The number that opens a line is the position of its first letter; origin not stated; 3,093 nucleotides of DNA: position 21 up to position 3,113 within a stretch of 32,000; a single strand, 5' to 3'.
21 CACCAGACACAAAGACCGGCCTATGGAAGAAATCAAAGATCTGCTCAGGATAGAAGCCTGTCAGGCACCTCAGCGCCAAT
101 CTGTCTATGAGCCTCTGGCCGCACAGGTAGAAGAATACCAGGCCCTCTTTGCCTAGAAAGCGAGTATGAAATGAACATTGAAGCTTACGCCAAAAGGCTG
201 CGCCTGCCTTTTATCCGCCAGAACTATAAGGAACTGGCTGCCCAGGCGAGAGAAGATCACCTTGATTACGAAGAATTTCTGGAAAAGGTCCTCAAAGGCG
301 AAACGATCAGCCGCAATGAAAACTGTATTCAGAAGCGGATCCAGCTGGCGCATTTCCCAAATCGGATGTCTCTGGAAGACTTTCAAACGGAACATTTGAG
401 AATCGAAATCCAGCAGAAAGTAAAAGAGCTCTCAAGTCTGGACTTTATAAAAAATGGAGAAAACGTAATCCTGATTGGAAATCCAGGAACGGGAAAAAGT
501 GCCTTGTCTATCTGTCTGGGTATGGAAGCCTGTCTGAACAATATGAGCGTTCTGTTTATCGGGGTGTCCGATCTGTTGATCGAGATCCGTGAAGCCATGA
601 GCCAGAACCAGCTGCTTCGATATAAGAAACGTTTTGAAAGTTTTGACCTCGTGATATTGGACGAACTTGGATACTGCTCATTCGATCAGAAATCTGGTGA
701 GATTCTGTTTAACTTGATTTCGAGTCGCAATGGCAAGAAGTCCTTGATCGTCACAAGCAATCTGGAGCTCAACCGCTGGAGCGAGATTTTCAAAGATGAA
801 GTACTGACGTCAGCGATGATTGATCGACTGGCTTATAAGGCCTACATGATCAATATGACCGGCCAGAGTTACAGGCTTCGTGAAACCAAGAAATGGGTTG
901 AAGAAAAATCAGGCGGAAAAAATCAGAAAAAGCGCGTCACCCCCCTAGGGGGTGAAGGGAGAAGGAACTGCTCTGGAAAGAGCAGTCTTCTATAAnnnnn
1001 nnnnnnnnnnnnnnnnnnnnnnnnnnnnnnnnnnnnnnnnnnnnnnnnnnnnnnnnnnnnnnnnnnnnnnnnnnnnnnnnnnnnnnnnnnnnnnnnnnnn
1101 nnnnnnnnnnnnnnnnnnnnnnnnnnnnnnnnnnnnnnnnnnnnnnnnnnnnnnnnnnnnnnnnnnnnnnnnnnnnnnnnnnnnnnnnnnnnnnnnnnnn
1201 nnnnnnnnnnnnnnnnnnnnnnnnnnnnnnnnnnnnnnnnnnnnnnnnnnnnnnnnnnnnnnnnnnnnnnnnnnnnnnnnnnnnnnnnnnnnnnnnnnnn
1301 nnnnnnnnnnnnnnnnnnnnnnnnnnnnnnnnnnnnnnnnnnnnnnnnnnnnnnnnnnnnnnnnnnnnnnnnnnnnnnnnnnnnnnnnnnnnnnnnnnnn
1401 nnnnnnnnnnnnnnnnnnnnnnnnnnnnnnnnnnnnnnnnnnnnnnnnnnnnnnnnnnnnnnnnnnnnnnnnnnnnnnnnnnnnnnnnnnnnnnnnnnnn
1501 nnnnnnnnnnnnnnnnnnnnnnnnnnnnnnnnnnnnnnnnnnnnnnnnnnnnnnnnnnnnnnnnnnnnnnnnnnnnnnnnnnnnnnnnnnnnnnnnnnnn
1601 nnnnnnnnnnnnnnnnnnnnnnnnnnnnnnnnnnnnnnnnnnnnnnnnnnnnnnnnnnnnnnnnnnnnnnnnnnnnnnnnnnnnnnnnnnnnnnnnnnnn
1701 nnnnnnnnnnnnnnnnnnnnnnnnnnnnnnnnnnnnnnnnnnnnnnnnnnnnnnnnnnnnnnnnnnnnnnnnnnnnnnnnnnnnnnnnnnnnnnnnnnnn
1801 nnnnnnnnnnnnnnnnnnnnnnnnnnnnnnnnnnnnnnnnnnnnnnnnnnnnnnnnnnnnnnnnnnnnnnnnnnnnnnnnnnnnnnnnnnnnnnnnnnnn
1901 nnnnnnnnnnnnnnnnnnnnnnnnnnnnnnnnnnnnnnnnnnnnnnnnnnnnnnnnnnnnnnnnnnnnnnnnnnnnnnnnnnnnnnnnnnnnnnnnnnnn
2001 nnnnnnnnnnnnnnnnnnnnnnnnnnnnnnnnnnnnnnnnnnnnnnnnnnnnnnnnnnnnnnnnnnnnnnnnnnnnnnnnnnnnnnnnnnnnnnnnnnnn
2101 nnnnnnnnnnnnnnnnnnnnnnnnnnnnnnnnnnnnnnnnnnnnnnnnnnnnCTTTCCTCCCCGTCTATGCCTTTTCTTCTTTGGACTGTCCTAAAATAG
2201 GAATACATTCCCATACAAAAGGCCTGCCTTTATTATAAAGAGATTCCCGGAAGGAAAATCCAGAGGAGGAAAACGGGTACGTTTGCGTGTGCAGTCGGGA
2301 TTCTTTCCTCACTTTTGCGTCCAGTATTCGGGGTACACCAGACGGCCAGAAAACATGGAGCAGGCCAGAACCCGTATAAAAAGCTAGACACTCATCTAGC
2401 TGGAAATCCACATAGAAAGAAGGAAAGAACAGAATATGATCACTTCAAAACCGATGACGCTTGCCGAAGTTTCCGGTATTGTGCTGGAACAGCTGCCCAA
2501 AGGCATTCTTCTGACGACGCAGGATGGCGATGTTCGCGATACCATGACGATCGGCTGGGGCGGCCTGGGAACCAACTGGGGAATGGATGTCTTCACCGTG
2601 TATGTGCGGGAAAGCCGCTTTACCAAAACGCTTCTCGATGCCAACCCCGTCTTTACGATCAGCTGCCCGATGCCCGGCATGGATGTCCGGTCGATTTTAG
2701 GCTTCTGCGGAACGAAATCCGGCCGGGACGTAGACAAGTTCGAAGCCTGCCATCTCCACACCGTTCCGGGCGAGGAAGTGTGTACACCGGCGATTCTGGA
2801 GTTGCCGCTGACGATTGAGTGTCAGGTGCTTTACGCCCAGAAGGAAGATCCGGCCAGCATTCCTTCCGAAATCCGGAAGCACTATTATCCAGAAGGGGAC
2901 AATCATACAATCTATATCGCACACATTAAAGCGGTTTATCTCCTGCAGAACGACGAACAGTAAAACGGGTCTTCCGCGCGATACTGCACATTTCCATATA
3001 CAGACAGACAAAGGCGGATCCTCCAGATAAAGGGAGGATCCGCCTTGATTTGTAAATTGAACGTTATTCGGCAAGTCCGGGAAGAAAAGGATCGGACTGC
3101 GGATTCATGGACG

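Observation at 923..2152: Orphan TIR(CAP12-type)-STING effector in a Firmicutes-type housekeeping context, with no cyclase in 30 kb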

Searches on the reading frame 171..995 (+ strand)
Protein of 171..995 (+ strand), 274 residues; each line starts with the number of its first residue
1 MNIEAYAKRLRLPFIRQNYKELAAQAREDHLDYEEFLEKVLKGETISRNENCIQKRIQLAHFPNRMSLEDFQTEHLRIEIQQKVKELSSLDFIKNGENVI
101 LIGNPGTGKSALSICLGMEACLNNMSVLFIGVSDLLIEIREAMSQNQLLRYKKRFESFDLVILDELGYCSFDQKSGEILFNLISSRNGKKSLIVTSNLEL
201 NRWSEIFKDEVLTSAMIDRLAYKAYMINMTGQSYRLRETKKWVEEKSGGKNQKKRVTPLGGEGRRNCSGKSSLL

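Call 3: search_protein_families(library=pfam, proteins=[window:171-995:+], max_evalue=1)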
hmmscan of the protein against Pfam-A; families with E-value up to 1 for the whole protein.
window:171-995:+ (274 aa): 18 families
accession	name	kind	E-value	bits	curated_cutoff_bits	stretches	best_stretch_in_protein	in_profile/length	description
PF01695.23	IstB_IS21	-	1.4e-64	218.3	24.1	1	6-240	2-236/238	IstB-like ATP binding protein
PF00308.24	Bac_DnaA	-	9.8e-06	26.3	23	1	99-197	37-138/162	Bacterial DnaA ATPAse domain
PF20720.3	nSTAND3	-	0.0002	21.5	27.2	1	91-229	12-137/155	Novel STAND NTPase 3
PF00004.35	AAA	-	0.003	18.4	21.2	1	99-169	1-69/131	ATPase family associated with various cellular activities (AAA)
PF09848.15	SLFN-g3_helicase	-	0.0057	16.4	24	1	99-162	4-70/354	Schlafen group 3, DNA/RNA helicase domain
PF00270.35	DEAD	-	0.0071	16.5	26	1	90-121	8-39/167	DEAD/DEAH box helicase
PF02562.22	PhoH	-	0.0093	15.9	27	1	89-125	12-48/205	PhoH-like protein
PF13481.12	AAA_25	-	0.01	15.9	27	1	80-118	18-55/195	AAA domain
PF13191.12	AAA_16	-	0.013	16.4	32.6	1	95-135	23-63/167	AAA ATPase domain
PF05673.19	DUF815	-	0.021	14.5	23.8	1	94-134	51-91/249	Protein of unknown function (DUF815)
PF13555.12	AAA_29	-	0.022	14.9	27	1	90-112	17-38/61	P-loop containing region of AAA domain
PF06745.19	ATPase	-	0.025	14.4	26.6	1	93-145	16-69/231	KaiC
PF12775.13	AAA_7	-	0.039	13.9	25.8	1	92-130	29-67/181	P-loop containing dynein motor region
PF07728.20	AAA_5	-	0.048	14.1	22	1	98-113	1-16/139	AAA domain (dynein-related subfamily)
PF20030.5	bpMoxR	-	0.07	12.6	27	1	84-113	20-48/205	MoxR domain in the MoxR-vWA-beta-propeller ternary systems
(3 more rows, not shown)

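Call 59: find_encoding_contigs(protein=window:171-995:+, flank=10000, max_places=10)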
Protein window:171-995:+ (274 aa): 20 contigs read that carry it; 10 places shown.
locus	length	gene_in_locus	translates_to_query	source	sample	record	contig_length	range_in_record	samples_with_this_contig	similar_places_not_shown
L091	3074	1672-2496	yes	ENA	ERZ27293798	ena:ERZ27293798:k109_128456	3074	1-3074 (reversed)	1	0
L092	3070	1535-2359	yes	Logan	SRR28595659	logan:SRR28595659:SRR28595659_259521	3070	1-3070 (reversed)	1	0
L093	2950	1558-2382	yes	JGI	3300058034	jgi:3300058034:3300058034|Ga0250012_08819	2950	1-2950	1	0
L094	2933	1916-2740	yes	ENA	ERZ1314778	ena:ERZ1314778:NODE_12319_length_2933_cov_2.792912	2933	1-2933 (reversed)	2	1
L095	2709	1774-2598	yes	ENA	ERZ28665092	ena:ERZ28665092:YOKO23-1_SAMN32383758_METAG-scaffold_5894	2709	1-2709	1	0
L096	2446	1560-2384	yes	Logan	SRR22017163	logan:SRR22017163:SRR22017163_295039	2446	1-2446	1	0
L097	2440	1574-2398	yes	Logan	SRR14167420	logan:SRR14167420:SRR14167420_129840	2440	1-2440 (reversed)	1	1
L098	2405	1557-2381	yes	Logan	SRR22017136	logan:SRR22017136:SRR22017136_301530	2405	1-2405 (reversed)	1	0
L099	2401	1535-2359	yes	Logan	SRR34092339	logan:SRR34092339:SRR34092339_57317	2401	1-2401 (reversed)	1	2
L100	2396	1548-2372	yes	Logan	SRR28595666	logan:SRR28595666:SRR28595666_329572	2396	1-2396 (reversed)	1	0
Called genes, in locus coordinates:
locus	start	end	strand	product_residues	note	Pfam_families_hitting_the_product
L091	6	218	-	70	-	-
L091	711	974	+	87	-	-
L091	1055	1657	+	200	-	PF22483:Mu-transpos_C_2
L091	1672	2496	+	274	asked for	PF01695:IstB_IS21, PF00308:Bac_DnaA (weak)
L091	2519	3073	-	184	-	?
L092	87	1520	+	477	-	PF22483:Mu-transpos_C_2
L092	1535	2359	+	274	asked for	PF01695:IstB_IS21, PF00308:Bac_DnaA (weak)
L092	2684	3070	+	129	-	?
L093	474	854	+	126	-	-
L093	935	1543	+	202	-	-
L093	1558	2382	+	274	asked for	PF01695:IstB_IS21, PF00308:Bac_DnaA (weak)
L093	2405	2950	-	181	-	?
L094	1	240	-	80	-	?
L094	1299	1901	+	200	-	PF22483:Mu-transpos_C_2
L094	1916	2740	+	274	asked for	PF01695:IstB_IS21, PF00308:Bac_DnaA (weak)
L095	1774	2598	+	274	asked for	PF01695:IstB_IS21, PF00308:Bac_DnaA (weak)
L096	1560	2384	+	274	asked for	PF01695:IstB_IS21, PF00308:Bac_DnaA (weak)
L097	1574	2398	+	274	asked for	PF01695:IstB_IS21, PF00308:Bac_DnaA (weak)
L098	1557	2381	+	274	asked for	PF01695:IstB_IS21, PF00308:Bac_DnaA (weak)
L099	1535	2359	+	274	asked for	PF01695:IstB_IS21, PF00308:Bac_DnaA (weak)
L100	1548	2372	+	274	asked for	PF01695:IstB_IS21, PF00308:Bac_DnaA (weak)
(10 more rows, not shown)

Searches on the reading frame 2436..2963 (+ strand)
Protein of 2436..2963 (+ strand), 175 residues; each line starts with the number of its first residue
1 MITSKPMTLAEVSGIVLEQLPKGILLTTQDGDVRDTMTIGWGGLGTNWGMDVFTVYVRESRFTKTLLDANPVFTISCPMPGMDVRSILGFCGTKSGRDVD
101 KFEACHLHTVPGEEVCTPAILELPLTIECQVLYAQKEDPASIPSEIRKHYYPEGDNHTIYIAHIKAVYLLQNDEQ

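Call 3: search_protein_families(library=pfam, proteins=[window:2436-2963:+], max_evalue=1)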
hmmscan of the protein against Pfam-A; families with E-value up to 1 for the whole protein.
window:2436-2963:+ (175 aa): 1 family
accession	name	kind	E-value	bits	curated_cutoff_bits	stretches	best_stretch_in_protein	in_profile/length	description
PF01613.24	Flavin_Reduct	-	8.6e-12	45.9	27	1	25-173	10-137/153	Flavin reductase like domain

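Call 90: find_encoding_contigs(protein=window:2436-2963:+, flank=6000, max_places=8)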
Protein window:2436-2963:+ (175 aa): 23 contigs read that carry it; 8 places shown.
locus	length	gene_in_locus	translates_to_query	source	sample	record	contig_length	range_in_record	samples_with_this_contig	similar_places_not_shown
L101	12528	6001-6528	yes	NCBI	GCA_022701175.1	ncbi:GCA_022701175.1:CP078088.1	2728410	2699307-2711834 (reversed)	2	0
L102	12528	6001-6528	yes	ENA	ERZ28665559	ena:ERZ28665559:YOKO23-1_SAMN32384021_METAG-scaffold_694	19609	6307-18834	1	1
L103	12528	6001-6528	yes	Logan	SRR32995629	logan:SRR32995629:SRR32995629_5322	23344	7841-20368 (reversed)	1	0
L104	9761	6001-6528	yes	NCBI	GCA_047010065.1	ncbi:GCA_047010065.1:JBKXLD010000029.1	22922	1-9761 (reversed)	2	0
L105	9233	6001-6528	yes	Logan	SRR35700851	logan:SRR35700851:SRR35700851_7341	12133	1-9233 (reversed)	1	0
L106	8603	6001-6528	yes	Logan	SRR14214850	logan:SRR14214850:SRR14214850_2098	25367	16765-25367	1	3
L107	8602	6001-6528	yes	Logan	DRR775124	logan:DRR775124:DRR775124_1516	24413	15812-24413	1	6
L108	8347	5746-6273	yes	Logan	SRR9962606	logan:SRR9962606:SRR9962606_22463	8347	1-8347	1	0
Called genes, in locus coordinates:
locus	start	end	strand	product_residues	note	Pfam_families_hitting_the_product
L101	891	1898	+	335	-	PF02779:Transket_pyr, PF22613:Transketolase_C_1, PF02780:Transketolase_C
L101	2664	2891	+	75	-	-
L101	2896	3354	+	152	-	PF22483:Mu-transpos_C_2 (weak)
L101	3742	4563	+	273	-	PF01695:IstB_IS21, PF00308:Bac_DnaA (weak)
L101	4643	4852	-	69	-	-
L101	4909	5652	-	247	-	PF10137:CAP12-PCTIR_TIR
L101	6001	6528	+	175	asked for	PF01613:Flavin_Reduct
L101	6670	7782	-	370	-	PF06925:MGDG_synth, PF04101:Glyco_tran_28_C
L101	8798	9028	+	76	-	-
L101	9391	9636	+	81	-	-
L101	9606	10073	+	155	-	PF08282:Hydrolase_3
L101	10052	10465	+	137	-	PF05116:S6PP (weak), PF08282:Hydrolase_3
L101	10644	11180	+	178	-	PF02659:Mntp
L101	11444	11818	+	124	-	PF01699:Na_Ca_ex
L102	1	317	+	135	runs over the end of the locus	PF00380:Ribosomal_S9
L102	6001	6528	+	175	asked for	PF01613:Flavin_Reduct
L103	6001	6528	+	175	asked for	PF01613:Flavin_Reduct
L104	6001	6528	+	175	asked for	PF01613:Flavin_Reduct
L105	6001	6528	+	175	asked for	PF01613:Flavin_Reduct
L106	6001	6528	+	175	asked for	PF01613:Flavin_Reduct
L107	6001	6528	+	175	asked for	PF01613:Flavin_Reduct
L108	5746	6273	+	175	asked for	PF01613:Flavin_Reduct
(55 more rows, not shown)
